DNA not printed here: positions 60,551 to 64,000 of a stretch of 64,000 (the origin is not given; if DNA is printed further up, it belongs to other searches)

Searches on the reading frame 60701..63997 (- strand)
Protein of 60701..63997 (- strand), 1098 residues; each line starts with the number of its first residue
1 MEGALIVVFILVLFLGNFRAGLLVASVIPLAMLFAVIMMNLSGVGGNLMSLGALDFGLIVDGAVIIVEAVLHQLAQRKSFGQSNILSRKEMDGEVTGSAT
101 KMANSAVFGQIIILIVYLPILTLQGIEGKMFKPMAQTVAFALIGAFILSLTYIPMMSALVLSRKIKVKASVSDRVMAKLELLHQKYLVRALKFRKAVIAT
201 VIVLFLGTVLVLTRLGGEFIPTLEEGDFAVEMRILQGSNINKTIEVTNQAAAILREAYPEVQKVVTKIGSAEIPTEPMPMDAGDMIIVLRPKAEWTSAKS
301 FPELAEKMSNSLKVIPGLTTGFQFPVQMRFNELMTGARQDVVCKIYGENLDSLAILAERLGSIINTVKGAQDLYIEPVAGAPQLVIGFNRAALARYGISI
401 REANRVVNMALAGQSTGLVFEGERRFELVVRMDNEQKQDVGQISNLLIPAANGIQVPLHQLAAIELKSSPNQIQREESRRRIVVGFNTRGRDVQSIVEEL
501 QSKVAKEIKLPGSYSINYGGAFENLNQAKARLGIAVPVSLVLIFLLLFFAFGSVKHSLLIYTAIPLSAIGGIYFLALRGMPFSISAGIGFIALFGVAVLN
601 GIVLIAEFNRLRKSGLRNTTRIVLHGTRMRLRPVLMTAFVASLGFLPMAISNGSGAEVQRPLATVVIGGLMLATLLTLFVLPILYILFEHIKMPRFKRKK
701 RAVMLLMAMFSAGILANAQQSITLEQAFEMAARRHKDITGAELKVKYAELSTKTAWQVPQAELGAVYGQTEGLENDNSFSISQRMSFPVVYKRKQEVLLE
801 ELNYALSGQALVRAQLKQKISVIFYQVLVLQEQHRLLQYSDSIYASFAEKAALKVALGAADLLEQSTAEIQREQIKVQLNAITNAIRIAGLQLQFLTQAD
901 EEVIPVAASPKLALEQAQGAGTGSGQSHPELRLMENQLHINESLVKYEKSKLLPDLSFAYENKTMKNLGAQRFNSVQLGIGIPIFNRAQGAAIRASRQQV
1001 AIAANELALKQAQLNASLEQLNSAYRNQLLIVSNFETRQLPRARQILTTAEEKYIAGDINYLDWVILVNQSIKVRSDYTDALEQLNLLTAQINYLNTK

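Call 73: search_protein_families(library=pfam, proteins=[window:60701-63997:-], max_evalue=0.00001)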
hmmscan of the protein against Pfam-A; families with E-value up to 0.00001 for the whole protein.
window:60701-63997:- (1098 aa): 2 families
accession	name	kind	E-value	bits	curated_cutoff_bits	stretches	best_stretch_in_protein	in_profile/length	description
PF00873.25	ACR_tran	-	3e-171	571.9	28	1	1-688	338-1020/1021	AcrB/AcrD/AcrF family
PF02321.23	OEP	-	4.5e-18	66.2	22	1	926-1095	10-185/187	Outer membrane efflux protein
